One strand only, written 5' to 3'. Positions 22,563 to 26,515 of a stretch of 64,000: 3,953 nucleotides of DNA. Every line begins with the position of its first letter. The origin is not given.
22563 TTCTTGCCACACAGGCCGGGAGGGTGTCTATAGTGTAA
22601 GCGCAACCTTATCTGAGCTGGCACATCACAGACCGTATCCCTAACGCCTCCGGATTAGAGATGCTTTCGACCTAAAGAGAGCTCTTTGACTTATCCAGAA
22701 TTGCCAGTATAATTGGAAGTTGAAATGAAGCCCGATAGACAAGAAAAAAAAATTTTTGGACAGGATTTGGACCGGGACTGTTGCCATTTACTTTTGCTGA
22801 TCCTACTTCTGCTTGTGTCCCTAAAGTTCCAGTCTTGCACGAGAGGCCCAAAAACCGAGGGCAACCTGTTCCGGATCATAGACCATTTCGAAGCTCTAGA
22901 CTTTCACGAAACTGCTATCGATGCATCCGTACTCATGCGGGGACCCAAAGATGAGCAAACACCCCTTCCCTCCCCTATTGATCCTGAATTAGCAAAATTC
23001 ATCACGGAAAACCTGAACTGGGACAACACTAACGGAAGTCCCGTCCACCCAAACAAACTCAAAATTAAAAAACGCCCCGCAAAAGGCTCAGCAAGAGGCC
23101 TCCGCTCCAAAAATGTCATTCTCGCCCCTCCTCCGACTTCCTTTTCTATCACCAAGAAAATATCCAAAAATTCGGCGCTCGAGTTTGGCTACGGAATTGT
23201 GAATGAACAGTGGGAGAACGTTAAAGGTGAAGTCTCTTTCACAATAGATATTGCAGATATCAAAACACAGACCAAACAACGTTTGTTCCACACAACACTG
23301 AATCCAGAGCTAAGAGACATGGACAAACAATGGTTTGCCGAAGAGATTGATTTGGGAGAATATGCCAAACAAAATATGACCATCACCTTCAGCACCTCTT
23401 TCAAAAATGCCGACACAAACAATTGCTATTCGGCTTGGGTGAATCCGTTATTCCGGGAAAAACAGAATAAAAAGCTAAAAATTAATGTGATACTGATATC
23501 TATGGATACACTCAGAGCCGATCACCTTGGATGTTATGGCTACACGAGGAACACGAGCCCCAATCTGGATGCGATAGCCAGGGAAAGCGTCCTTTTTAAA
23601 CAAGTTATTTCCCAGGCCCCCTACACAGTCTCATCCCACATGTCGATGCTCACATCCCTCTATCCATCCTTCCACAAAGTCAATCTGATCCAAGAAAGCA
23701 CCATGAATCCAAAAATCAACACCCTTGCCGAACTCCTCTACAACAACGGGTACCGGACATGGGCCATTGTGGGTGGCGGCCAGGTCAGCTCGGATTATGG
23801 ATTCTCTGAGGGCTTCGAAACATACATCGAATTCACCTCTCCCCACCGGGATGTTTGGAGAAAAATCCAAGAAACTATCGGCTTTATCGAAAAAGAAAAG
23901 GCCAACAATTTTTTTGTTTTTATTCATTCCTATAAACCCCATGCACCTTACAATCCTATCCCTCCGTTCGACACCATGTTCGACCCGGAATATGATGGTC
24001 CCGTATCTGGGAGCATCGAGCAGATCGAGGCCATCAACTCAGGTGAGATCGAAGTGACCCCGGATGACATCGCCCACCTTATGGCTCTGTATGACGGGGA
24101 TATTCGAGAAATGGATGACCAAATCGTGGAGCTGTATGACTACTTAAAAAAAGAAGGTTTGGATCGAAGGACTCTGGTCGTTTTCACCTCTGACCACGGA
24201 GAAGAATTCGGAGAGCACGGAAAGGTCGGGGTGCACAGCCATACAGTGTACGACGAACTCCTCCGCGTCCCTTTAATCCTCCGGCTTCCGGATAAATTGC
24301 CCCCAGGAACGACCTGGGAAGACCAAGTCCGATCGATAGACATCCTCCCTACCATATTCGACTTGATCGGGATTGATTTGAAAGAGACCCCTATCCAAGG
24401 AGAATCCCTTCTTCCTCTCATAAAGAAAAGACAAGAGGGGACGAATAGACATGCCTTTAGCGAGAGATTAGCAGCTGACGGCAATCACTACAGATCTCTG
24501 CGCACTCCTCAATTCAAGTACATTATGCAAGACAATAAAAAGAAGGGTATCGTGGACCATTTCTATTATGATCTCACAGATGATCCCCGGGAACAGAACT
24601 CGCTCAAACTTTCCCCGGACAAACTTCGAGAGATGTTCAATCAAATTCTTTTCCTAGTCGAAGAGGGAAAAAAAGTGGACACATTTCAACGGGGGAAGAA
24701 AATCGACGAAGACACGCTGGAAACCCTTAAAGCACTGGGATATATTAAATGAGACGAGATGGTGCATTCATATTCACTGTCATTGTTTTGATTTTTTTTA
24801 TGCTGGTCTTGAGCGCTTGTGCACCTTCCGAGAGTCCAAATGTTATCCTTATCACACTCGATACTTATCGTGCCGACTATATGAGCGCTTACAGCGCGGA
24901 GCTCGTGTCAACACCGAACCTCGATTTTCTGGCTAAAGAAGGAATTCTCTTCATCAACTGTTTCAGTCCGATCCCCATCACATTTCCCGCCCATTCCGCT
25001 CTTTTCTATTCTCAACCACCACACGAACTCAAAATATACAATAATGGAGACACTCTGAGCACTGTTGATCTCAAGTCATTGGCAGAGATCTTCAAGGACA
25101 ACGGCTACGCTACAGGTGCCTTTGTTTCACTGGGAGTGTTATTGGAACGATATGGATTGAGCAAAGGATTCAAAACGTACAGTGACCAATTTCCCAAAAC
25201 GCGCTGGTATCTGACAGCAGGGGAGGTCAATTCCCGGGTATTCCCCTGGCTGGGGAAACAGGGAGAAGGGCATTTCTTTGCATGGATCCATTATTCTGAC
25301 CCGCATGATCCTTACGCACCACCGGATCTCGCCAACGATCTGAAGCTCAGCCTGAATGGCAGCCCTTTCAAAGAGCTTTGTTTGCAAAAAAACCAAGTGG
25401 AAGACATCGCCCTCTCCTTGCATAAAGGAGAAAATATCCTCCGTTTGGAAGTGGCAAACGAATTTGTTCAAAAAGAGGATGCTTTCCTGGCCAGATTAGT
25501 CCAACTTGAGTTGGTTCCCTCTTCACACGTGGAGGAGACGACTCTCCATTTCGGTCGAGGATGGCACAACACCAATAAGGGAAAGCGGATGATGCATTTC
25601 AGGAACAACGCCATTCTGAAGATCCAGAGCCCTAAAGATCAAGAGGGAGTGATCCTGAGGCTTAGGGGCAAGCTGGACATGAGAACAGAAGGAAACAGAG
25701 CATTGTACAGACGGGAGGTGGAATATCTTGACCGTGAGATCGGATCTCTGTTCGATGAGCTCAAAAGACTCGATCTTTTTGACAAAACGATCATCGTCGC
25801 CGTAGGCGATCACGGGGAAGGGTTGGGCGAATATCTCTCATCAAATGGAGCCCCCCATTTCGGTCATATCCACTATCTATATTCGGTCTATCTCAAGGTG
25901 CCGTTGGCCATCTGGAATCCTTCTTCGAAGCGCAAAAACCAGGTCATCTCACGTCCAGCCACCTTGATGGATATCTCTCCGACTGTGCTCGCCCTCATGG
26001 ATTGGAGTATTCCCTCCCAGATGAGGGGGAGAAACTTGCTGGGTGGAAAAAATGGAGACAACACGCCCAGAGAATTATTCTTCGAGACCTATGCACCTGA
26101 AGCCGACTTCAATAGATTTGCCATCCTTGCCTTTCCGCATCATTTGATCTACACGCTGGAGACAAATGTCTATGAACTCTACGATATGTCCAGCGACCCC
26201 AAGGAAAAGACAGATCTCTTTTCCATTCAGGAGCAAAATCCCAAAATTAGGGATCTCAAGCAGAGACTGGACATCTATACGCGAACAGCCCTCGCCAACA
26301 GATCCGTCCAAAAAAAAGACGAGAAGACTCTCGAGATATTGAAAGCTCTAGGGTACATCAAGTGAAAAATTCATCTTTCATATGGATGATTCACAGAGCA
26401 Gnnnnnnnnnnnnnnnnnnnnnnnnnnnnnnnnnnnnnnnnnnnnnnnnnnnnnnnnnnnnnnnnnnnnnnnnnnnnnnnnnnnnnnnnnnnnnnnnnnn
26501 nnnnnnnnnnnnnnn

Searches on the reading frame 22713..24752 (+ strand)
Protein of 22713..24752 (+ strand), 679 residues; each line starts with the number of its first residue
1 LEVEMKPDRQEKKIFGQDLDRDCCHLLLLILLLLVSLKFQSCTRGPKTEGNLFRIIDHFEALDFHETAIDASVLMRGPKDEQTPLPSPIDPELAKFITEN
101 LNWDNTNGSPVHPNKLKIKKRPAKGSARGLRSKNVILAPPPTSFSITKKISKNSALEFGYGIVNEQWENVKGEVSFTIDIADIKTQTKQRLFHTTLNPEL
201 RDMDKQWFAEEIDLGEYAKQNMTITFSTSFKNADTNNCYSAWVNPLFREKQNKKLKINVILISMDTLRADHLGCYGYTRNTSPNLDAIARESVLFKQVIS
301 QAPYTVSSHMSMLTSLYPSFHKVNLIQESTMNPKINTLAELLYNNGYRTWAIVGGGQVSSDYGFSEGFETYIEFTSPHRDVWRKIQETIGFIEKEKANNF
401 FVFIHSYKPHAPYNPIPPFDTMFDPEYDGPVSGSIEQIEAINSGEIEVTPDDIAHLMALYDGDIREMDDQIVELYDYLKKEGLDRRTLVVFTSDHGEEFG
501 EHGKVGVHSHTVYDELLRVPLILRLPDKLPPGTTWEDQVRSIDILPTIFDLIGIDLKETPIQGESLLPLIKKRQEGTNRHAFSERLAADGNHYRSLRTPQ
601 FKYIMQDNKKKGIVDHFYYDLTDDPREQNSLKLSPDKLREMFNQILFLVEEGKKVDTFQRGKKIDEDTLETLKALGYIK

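Call 61: search_protein_families(library=pfam, proteins=[window:22713-24752:+], max_evalue=0.00001)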
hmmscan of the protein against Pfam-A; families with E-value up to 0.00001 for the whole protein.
window:22713-24752:+ (679 aa): 3 families
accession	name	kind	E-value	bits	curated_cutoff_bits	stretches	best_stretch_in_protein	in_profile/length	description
PF00884.28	Sulfatase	-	5.6e-49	167.5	25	1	258-554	2-301/301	Sulfatase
PF16347.10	SGSH_C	-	4.1e-15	56.7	29.3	1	509-635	8-135/154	N-sulphoglucosamine sulphohydrolase, C-terminal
PF01663.27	Phosphodiest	-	2.7e-13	50.7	23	1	259-497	1-221/342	Type I phosphodiesterase / nucleotide pyrophosphatase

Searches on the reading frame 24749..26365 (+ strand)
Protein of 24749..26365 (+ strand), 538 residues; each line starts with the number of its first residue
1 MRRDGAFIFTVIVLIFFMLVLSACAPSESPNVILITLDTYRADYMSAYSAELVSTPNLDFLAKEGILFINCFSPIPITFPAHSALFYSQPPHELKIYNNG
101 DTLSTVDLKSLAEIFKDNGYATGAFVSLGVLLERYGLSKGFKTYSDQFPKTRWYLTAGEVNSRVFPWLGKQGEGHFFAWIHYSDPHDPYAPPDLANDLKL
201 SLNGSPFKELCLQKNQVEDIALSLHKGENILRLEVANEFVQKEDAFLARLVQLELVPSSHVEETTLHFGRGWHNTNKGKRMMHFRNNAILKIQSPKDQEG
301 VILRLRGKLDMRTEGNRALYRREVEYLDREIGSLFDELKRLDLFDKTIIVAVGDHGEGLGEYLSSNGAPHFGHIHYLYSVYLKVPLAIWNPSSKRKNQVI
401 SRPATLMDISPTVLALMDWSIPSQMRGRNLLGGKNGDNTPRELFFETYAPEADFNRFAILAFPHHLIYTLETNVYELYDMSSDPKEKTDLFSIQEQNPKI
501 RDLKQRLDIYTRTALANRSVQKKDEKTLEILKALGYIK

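Call 61: search_protein_families(library=pfam, proteins=[window:24749-26365:+], max_evalue=0.00001)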
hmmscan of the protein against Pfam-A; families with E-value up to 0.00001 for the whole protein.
window:24749-26365:+ (538 aa): 3 families
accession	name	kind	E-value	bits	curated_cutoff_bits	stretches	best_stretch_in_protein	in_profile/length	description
PF00884.28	Sulfatase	-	4.8e-37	128.3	25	1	30-418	1-300/301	Sulfatase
PF01663.27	Phosphodiest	-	1.2e-12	48.5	23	1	32-356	1-220/342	Type I phosphodiesterase / nucleotide pyrophosphatase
PF16347.10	SGSH_C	-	2.6e-11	44.4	29.3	1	376-508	10-149/154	N-sulphoglucosamine sulphohydrolase, C-terminal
